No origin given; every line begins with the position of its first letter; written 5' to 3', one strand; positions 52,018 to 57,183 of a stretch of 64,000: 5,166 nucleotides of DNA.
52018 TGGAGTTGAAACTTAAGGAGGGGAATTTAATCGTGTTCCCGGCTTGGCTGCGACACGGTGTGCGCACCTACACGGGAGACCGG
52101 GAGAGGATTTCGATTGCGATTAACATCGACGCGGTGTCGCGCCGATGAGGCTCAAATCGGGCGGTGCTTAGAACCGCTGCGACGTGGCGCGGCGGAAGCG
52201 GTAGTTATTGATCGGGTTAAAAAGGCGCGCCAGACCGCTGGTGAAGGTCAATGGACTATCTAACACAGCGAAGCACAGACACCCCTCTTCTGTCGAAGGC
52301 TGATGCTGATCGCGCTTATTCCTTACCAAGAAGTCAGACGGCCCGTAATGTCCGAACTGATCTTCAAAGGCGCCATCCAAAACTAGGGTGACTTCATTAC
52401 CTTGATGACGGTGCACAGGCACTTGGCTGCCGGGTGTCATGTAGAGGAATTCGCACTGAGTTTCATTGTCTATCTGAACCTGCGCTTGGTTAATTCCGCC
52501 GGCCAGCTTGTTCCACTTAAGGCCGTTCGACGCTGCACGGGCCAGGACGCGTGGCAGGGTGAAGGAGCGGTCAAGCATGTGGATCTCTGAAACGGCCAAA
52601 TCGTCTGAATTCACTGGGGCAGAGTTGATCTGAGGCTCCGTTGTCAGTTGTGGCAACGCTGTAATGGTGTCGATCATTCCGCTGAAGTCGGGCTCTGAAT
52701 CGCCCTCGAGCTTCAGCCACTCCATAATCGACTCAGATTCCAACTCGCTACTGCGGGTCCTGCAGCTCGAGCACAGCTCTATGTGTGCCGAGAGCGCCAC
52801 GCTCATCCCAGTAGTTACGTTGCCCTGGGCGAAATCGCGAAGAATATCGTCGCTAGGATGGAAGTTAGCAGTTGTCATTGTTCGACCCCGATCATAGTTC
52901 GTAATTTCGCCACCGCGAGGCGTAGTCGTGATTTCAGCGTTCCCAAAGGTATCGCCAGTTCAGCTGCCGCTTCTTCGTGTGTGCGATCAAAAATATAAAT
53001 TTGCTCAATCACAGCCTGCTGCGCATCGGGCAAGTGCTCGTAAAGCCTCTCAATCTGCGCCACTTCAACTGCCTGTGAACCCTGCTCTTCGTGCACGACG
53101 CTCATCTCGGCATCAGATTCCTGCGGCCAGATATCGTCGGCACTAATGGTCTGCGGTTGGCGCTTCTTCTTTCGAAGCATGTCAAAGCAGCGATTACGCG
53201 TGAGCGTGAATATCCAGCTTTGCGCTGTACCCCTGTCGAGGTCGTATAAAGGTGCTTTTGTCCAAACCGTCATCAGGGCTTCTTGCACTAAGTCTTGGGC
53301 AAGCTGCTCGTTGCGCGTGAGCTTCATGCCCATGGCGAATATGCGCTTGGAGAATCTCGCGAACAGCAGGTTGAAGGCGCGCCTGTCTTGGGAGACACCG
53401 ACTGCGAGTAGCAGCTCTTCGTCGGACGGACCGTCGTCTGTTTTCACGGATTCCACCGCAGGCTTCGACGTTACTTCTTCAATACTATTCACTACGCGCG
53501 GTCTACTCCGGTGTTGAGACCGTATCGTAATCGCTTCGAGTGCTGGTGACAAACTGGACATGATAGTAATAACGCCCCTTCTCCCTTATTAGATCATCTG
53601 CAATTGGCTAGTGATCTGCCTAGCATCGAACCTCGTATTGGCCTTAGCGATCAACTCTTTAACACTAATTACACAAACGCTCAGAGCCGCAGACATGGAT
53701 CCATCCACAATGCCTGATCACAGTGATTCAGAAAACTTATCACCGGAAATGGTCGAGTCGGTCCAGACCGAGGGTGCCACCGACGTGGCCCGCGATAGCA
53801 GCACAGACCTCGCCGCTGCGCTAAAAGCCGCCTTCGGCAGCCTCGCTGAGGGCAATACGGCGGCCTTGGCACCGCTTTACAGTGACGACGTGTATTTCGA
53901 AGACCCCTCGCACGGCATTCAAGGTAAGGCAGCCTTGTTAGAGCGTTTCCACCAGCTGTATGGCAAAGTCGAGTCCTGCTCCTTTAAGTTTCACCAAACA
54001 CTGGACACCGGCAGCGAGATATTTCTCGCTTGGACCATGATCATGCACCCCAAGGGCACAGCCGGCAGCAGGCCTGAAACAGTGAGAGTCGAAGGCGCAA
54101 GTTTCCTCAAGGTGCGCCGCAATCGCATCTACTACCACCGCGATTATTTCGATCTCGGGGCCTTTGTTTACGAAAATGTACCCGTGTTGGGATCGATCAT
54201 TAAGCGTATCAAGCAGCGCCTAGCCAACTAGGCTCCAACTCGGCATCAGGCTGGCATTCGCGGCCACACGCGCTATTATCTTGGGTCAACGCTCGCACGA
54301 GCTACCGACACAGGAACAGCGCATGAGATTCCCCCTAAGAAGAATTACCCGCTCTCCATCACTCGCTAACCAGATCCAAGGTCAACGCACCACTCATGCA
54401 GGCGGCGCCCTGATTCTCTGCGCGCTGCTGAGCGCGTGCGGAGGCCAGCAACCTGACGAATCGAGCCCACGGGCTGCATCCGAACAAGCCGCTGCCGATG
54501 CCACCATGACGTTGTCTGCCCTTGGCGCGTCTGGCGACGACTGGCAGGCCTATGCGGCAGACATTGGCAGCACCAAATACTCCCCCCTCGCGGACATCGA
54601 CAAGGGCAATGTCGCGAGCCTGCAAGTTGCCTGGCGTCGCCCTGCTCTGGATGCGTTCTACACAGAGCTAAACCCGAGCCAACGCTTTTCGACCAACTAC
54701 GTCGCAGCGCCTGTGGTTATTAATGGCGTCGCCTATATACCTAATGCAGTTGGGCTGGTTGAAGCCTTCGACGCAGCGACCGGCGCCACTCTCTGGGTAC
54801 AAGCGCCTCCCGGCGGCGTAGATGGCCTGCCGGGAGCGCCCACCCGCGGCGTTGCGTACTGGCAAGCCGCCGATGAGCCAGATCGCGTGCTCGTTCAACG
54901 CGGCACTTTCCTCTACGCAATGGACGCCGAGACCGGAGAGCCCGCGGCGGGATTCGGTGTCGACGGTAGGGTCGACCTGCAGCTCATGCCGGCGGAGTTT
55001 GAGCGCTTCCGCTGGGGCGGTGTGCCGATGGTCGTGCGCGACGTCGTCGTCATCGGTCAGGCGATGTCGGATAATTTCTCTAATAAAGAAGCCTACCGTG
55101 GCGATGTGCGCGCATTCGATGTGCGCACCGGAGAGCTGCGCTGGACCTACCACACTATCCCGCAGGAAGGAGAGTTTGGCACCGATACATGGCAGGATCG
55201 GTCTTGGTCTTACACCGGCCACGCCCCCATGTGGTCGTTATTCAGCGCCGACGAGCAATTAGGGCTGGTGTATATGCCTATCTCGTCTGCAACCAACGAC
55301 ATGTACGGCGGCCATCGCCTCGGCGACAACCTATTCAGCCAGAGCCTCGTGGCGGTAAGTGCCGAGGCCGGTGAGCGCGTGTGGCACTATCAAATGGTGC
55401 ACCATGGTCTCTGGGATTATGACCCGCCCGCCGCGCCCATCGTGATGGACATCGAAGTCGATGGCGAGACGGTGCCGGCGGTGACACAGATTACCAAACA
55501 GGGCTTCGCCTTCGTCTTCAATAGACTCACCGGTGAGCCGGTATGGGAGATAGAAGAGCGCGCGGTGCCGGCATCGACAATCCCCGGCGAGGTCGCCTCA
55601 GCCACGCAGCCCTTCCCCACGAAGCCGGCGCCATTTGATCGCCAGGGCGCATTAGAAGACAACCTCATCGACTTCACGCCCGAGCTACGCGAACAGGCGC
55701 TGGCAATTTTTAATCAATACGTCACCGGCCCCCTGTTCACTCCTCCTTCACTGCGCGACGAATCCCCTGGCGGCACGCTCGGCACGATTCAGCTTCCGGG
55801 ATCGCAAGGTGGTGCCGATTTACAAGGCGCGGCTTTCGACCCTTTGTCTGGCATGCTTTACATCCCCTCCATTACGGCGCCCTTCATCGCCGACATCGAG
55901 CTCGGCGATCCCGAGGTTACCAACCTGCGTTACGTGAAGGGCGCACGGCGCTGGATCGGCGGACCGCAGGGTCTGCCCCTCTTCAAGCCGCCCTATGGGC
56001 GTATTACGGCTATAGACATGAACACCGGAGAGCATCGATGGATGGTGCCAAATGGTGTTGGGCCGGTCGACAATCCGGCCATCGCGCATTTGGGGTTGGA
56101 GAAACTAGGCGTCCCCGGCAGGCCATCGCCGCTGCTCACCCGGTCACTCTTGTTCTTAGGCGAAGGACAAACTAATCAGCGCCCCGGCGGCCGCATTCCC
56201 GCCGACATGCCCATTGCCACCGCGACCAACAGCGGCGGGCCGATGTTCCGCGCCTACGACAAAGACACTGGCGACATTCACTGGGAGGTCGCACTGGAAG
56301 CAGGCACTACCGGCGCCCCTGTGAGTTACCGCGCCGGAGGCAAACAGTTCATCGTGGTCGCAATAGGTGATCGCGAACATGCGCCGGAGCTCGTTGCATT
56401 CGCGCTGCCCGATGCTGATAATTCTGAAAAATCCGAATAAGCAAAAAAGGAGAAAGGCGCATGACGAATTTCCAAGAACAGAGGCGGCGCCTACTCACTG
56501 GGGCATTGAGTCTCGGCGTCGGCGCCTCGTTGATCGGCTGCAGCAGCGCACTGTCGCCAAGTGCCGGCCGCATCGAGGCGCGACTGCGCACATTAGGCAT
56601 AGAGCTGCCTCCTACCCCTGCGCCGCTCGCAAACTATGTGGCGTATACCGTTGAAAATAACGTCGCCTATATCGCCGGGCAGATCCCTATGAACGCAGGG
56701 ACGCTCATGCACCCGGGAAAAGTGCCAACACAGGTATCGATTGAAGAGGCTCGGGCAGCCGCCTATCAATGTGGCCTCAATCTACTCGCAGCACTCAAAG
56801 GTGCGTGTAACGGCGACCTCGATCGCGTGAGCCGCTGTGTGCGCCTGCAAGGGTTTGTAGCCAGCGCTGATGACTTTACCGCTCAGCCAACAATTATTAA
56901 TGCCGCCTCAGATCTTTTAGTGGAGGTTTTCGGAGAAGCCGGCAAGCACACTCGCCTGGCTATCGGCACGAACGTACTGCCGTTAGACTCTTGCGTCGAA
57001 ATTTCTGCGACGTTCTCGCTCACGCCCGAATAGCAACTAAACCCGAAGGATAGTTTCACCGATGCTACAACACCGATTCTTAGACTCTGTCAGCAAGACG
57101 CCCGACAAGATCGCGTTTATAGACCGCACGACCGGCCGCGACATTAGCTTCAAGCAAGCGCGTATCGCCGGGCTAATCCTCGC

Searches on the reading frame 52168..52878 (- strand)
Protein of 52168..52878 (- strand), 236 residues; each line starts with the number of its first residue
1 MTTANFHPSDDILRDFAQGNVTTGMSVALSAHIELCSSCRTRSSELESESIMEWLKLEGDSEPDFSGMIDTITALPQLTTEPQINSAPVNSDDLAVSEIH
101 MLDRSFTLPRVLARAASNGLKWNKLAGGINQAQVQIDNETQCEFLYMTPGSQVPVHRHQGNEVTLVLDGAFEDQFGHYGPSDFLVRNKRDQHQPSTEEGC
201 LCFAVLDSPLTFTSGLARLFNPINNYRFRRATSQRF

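Call 6: search_protein_families(library=pfam, proteins=[window:52168-52878:-], max_evalue=0.00001)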
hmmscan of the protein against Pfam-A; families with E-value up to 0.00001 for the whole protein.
window:52168-52878:- (236 aa): 1 family
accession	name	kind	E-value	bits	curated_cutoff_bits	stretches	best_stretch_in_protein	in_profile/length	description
PF12973.13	Cupin_7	-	3.8e-13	49.6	27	1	118-205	9-100/105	ChrR Cupin-like domain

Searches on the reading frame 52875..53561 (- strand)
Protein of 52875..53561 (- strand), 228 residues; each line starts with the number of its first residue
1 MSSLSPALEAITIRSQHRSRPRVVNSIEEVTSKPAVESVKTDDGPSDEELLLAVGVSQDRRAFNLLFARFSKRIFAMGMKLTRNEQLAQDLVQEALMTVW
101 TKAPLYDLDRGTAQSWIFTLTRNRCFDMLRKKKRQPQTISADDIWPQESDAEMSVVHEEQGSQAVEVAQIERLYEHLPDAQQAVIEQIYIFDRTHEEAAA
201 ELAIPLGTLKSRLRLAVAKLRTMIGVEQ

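Call 6: search_protein_families(library=pfam, proteins=[window:52875-53561:-], max_evalue=0.00001)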
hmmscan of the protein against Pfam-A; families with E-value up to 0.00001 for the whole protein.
window:52875-53561:- (228 aa): 3 families
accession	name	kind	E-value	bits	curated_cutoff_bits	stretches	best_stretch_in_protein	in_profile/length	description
PF04542.20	Sigma70_r2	-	2.9e-15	56.3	24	1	66-134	1-70/71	Sigma-70 region 2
PF08281.18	Sigma70_r4_2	-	3.6e-10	39.8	25.7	1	169-220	3-54/54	Sigma-70, region 4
PF04545.22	Sigma70_r4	-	2.1e-09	37.2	24.1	1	176-221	4-49/50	Sigma-70, region 4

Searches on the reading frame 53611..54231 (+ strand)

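Call 6: search_protein_families(library=pfam, proteins=[window:53611-54231:+], max_evalue=0.00001)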
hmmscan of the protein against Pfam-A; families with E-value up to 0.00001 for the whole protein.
window:53611-54231:+ (206 aa): 2 families
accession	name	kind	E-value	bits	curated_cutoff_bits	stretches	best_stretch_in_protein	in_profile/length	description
PF12680.13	SnoaL_2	-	3.1e-13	50.6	27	1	75-176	5-102/102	SnoaL-like domain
PF07366.18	SnoaL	-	4.2e-07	30.3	28.4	1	79-182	12-119/126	SnoaL-like polyketide cyclase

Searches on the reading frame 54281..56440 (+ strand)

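Call 6: search_protein_families(library=pfam, proteins=[window:54281-56440:+], max_evalue=0.00001)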
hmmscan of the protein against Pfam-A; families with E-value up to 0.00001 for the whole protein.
window:54281-56440:+ (719 aa): 2 families
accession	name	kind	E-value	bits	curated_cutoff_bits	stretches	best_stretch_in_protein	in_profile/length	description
PF01011.28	PQQ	-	1.7e-168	562.4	26.7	1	88-691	1-595/595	Glucose/ethanol/alcohol dehydrogenase, beta-propeller domain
PF13360.13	PQQ_2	-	1.2e-17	64.7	27.6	1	144-292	30-146/233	Outer membrane protein assembly factor BamB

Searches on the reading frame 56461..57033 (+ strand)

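Call 6: search_protein_families(library=pfam, proteins=[window:56461-57033:+], max_evalue=0.00001)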
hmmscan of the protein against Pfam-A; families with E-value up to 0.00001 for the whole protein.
window:56461-57033:+ (190 aa): 2 families
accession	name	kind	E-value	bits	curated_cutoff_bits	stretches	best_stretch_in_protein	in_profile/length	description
PF14588.11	YjgF_endoribonc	-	1.5e-24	86.9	35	1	39-179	1-140/148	YjgF/chorismate_mutase-like, putative endoribonuclease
PF01042.26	Ribonuc_L-PSP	-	1.8e-11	44.5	27.3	1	53-184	5-118/121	Endoribonuclease L-PSP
